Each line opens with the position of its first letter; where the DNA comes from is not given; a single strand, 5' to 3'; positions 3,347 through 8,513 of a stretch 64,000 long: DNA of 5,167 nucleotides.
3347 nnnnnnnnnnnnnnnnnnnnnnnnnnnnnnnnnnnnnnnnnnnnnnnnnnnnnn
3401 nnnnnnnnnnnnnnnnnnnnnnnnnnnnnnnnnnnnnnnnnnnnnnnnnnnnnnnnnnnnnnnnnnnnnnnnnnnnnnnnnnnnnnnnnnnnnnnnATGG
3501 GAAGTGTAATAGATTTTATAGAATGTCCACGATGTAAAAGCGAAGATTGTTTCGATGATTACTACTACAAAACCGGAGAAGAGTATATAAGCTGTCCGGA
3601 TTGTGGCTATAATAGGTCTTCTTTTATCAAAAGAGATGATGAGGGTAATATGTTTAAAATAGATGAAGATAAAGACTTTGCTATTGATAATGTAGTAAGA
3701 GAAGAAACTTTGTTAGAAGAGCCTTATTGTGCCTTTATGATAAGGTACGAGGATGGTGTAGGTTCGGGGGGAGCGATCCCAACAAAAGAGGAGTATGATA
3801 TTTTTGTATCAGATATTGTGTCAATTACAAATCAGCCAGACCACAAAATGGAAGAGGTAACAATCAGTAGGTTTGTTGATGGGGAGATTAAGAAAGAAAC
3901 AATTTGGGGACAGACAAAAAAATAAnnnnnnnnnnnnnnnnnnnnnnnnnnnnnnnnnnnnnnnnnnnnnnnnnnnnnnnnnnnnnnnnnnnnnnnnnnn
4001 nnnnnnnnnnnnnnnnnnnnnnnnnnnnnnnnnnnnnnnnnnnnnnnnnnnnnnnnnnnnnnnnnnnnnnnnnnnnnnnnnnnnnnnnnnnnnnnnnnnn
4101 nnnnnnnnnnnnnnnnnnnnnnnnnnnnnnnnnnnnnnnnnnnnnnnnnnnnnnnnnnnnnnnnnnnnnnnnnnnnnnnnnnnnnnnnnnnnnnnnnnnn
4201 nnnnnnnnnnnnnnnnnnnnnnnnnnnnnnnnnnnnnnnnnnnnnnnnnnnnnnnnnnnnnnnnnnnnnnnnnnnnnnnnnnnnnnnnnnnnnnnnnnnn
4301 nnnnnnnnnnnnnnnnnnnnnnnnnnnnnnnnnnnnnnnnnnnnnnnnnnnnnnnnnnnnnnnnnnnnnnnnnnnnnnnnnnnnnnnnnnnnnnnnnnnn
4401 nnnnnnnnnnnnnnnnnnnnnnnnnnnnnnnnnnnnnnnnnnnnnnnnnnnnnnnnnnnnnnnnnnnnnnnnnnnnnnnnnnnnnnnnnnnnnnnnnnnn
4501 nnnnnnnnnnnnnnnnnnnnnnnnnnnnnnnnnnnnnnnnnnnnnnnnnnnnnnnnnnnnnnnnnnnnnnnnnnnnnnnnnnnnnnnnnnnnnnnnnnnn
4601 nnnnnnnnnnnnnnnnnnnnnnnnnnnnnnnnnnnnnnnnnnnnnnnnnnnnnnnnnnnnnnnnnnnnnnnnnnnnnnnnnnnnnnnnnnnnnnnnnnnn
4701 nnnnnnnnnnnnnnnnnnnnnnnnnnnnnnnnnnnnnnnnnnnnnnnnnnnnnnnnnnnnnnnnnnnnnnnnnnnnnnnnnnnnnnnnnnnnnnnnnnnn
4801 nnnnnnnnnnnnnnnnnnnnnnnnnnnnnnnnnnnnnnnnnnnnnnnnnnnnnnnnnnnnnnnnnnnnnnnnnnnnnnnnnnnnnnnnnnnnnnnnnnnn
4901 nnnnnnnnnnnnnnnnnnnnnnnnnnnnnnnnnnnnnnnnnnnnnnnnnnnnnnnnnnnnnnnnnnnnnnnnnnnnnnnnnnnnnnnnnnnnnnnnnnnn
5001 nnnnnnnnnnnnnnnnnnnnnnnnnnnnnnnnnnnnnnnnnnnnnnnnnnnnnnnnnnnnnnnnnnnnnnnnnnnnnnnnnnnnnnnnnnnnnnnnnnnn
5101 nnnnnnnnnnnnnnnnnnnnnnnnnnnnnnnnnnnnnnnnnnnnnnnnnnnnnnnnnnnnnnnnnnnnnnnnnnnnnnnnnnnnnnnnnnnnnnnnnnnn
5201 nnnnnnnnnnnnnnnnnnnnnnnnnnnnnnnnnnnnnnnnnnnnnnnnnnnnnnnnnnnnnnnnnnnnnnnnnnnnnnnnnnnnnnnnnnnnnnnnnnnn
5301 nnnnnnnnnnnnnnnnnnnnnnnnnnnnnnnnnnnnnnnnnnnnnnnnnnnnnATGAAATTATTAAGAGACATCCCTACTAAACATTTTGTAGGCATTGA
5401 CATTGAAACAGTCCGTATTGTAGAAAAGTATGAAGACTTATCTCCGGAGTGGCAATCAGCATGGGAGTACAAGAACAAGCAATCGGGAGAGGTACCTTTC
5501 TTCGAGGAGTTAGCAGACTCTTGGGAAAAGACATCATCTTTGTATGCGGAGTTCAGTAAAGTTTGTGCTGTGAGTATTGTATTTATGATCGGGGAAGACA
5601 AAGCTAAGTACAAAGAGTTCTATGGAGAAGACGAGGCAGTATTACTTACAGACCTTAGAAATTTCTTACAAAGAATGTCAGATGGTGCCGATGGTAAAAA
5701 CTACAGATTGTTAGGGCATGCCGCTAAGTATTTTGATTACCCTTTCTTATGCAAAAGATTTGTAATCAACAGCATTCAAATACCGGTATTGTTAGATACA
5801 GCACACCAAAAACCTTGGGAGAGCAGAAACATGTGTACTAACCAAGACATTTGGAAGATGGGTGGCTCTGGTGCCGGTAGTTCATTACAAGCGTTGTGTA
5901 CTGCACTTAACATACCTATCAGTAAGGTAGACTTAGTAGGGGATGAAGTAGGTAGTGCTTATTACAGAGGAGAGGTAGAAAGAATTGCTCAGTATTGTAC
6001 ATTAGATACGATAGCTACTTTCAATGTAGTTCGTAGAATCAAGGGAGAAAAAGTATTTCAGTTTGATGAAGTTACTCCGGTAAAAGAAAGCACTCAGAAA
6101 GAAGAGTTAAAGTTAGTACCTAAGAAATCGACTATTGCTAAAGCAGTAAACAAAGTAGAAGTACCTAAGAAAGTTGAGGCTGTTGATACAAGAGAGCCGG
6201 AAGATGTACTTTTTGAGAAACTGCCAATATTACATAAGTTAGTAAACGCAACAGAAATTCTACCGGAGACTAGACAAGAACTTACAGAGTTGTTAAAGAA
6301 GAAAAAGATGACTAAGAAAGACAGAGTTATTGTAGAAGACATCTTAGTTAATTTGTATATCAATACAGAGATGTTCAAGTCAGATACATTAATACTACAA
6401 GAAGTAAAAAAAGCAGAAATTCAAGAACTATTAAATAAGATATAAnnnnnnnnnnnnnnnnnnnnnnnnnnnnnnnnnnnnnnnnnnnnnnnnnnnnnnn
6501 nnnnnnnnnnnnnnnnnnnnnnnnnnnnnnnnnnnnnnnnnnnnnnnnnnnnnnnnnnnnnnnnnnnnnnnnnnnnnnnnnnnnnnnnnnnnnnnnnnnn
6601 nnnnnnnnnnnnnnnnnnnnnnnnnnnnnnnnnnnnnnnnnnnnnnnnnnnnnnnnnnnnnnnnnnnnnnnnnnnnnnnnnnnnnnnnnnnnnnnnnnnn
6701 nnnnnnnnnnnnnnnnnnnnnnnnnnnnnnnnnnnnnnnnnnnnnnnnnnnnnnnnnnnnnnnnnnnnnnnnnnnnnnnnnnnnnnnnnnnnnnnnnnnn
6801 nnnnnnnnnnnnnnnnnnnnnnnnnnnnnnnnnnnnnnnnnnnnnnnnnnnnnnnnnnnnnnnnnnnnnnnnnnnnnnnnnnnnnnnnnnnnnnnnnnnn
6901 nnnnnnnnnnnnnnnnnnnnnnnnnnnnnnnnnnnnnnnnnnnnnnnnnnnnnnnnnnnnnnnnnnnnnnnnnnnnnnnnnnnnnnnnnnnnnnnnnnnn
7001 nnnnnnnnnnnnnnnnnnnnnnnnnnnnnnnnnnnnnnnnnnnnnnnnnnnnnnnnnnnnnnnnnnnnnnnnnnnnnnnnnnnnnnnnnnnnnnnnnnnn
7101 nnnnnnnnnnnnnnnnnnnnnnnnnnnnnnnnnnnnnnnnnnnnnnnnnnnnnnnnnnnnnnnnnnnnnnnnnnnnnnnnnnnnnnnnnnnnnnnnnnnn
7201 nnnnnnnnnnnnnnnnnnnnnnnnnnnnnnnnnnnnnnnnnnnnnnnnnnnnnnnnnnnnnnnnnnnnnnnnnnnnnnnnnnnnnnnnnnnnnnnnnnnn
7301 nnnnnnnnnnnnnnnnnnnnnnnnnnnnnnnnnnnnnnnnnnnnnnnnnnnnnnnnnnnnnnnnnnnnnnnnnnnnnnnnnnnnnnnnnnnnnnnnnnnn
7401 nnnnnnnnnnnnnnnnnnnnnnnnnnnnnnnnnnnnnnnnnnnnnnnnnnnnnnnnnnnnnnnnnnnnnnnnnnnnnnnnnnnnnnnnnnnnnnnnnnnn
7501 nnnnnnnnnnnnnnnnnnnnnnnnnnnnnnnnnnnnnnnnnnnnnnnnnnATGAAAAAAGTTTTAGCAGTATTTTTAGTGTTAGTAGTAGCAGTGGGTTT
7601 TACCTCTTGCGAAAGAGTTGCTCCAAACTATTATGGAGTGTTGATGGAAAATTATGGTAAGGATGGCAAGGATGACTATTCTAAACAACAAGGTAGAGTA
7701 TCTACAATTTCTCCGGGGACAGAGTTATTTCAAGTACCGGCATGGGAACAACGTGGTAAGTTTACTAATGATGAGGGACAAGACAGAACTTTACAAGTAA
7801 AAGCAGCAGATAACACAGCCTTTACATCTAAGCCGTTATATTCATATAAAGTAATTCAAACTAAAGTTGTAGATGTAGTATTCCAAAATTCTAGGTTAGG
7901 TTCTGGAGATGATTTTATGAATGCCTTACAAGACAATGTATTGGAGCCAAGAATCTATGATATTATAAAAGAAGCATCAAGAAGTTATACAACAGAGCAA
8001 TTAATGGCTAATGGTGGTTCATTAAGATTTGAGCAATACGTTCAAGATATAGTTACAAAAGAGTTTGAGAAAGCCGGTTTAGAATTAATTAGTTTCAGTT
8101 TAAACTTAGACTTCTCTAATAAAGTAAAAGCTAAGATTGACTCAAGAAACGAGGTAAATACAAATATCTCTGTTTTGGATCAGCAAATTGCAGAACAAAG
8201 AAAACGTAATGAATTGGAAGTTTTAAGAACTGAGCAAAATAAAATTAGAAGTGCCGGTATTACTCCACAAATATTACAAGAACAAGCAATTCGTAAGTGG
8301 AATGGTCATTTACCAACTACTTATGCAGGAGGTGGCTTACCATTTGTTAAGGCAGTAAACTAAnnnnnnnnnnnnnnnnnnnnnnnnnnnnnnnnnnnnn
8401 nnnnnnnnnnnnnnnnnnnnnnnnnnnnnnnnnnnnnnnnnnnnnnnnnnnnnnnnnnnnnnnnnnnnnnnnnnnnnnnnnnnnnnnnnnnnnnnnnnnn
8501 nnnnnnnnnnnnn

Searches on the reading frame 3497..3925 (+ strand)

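Call 68: search_protein_families(library=pfam, proteins=[window:3497-3925:+], max_evalue=0.001)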
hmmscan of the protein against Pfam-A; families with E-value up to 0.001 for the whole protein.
window:3497-3925:+ (142 aa): 1 family
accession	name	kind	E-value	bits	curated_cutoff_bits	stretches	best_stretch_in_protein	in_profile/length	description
PF14354.12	Lar_restr_allev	-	0.00022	21.9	28.6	1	9-49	5-43/58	Restriction alleviation protein Lar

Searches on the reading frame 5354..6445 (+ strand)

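Call 19: search_protein_families(library=pfam, proteins=[window:5354-6445:+], max_evalue=0.01)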
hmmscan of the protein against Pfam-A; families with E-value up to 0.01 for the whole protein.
window:5354-6445:+ (363 aa): 1 family
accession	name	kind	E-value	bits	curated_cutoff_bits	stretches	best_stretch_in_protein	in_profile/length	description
PF10108.15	DNA_pol_B_exo2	-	8.2e-16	58.8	24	1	65-229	6-173/213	Predicted 3'-5' exonuclease related to the exonuclease domain of PolB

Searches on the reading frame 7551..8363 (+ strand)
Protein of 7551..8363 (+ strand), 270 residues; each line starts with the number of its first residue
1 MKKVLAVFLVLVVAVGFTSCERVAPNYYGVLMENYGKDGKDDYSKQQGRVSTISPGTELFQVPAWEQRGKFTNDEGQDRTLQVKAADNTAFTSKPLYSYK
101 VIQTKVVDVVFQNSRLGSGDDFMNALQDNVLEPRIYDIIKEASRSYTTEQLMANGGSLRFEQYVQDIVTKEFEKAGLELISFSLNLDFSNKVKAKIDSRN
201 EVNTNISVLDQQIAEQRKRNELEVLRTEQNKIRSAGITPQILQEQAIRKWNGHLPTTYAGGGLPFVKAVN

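Call 19: search_protein_families(library=pfam, proteins=[window:7551-8363:+], max_evalue=0.01)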
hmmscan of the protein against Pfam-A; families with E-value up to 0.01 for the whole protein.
window:7551-8363:+ (270 aa): 1 family
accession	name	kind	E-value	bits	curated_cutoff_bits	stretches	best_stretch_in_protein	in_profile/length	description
PF01145.31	Band_7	-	5.9e-11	43.2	23.6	1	23-218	3-174/176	SPFH domain / Band 7 family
